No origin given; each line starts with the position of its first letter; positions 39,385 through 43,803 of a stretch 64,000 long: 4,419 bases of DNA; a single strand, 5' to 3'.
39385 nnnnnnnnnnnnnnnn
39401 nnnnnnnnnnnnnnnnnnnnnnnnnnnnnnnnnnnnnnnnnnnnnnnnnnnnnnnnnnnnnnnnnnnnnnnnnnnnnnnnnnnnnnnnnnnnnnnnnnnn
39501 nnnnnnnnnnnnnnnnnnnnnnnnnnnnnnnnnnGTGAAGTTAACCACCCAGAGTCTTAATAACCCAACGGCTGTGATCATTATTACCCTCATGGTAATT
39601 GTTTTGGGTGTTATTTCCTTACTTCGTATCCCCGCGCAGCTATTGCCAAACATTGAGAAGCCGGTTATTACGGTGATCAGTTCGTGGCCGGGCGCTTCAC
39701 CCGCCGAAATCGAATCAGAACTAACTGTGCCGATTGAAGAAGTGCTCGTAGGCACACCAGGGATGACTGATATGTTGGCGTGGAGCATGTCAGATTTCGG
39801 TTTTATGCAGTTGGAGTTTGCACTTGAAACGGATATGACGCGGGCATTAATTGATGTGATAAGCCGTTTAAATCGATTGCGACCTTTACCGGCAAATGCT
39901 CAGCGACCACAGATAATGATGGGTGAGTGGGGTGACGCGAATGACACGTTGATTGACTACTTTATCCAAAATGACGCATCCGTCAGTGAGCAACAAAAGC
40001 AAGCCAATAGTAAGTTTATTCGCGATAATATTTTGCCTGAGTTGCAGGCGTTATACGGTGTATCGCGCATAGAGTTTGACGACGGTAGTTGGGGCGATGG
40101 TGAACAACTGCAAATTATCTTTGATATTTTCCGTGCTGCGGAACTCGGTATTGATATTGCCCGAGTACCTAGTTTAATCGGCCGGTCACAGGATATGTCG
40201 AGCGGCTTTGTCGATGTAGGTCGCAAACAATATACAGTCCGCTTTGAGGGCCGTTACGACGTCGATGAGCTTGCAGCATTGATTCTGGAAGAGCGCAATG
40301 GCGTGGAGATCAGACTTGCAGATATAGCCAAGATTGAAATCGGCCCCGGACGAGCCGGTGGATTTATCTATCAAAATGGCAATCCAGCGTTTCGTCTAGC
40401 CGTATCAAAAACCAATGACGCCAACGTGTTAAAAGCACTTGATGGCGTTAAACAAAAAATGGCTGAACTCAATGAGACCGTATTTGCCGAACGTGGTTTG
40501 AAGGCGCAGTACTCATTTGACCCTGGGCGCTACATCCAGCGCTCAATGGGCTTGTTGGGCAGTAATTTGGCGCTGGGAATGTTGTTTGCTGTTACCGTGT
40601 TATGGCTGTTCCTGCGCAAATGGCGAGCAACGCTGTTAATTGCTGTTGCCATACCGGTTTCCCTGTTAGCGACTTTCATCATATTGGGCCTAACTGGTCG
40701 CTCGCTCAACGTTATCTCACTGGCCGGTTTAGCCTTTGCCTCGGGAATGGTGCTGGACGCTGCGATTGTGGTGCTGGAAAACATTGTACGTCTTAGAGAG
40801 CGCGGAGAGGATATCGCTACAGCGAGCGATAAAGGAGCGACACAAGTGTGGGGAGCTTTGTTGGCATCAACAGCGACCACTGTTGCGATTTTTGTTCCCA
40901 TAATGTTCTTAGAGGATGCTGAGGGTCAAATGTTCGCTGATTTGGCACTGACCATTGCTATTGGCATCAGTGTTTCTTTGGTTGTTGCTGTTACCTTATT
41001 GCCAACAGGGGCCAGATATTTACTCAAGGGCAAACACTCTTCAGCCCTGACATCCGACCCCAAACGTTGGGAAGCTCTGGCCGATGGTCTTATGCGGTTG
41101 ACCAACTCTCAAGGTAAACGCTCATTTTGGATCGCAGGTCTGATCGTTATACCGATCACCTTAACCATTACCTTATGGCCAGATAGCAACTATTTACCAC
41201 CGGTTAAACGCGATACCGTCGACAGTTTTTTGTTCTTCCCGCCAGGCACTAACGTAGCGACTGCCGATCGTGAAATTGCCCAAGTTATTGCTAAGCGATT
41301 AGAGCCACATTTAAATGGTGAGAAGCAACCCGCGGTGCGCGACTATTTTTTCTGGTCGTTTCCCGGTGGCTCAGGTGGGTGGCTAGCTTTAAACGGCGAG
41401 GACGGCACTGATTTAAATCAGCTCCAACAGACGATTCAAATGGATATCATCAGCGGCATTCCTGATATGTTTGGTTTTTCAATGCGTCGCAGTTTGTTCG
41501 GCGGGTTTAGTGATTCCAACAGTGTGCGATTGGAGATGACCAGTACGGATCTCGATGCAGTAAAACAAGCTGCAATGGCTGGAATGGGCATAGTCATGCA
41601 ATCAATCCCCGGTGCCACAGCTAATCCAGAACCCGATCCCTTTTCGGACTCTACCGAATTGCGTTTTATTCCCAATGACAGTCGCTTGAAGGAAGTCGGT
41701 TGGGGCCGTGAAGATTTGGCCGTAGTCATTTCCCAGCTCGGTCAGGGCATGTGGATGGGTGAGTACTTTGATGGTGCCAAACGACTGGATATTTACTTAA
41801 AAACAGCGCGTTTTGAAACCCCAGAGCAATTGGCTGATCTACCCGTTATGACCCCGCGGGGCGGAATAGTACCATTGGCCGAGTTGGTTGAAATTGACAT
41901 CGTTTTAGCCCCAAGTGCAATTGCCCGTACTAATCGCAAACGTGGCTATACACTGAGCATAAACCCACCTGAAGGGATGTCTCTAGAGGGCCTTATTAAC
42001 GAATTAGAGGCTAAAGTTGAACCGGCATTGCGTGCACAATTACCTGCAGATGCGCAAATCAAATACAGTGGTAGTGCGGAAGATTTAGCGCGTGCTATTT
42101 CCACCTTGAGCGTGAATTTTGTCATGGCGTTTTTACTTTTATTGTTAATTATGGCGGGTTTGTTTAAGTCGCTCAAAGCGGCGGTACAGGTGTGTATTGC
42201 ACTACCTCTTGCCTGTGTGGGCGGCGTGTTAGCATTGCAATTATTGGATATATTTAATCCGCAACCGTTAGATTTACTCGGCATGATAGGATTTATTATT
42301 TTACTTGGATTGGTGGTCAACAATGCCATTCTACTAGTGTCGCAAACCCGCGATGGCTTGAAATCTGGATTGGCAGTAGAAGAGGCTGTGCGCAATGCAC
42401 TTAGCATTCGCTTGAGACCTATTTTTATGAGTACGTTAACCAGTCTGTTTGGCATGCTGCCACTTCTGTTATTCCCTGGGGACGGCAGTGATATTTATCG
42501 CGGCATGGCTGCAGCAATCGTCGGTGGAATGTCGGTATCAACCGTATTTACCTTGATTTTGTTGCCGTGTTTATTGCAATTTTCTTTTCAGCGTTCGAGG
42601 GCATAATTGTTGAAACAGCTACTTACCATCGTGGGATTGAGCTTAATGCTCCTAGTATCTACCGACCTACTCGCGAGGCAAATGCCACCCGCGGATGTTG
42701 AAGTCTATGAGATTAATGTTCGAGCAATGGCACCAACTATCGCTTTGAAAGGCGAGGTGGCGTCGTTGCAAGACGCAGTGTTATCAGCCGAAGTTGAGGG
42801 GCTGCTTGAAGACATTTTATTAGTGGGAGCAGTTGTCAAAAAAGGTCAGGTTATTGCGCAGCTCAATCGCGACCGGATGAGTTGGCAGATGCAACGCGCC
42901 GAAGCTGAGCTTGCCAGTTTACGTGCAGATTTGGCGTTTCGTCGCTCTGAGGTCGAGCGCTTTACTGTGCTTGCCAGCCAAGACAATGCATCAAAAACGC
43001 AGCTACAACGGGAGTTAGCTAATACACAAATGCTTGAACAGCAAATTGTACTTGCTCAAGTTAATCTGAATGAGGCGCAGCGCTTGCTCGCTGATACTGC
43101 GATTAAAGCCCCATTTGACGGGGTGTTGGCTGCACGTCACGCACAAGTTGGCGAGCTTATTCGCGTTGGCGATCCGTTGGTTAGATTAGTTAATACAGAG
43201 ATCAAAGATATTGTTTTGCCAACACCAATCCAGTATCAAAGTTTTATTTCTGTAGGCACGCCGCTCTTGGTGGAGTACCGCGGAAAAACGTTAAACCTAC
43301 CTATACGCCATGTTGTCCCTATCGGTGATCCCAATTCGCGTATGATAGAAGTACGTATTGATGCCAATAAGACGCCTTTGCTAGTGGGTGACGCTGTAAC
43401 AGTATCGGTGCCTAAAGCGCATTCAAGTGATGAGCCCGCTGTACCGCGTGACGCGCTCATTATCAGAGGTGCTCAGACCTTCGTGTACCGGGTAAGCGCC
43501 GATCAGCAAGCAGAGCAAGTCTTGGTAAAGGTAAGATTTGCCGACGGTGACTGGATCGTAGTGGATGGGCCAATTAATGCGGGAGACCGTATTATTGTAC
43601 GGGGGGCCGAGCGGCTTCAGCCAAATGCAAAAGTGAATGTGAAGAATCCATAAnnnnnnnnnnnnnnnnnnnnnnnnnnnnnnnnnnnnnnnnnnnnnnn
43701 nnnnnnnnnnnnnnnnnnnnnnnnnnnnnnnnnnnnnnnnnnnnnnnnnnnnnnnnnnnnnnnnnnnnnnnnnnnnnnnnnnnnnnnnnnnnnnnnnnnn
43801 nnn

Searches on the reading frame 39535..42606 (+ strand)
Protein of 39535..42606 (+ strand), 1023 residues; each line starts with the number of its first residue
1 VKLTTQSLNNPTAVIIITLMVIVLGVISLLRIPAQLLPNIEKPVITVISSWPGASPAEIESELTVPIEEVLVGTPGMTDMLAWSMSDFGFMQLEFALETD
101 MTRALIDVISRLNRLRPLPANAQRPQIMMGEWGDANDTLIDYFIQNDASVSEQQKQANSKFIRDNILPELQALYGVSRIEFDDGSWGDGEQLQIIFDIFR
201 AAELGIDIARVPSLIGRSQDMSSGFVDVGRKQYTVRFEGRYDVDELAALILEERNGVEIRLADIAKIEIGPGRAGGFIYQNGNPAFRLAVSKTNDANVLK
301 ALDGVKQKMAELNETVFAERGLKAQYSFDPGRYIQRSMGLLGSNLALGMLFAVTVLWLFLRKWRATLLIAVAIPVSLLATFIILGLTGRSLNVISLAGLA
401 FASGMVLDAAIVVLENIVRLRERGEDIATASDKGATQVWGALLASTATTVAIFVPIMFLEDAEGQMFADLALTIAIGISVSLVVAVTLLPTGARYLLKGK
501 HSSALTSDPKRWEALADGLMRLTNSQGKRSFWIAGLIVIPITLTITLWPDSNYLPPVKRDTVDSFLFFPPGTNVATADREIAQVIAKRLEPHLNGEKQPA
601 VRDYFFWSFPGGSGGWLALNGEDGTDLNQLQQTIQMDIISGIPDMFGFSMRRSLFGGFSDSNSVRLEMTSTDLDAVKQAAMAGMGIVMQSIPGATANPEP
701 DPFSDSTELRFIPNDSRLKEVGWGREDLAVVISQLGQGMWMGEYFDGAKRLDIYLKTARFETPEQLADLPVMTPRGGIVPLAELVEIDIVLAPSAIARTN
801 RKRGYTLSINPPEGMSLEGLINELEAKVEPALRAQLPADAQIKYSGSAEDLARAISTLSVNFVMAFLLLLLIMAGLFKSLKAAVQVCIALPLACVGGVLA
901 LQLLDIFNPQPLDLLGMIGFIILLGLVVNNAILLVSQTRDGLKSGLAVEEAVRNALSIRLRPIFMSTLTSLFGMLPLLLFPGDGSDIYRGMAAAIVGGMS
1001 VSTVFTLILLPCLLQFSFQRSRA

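Call 52: search_protein_families(library=pfam, proteins=[window:39535-42606:+], max_evalue=0.000001)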
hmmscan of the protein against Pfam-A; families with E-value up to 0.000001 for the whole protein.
window:39535-42606:+ (1023 aa): 2 families
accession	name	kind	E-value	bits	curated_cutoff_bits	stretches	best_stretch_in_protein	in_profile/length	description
PF00873.25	ACR_tran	-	3.2e-172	575.1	28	1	7-1013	5-1016/1021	AcrB/AcrD/AcrF family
PF03176.21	MMPL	-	1.9e-14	53.8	20.5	1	831-1015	113-300/333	MMPL family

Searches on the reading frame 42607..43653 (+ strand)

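Call 52: search_protein_families(library=pfam, proteins=[window:42607-43653:+], max_evalue=0.000001)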
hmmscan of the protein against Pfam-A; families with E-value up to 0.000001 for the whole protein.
window:42607-43653:+ (348 aa): 2 families
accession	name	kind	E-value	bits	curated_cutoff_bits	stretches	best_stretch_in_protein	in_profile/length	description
PF16576.10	HlyD_D23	-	7.3e-11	42.2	30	1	44-253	5-201/214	Barrel-sandwich domain of CusB or HlyD membrane-fusion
PF13437.12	HlyD_3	-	8.4e-11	43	22.2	1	166-260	2-105/106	HlyD family secretion protein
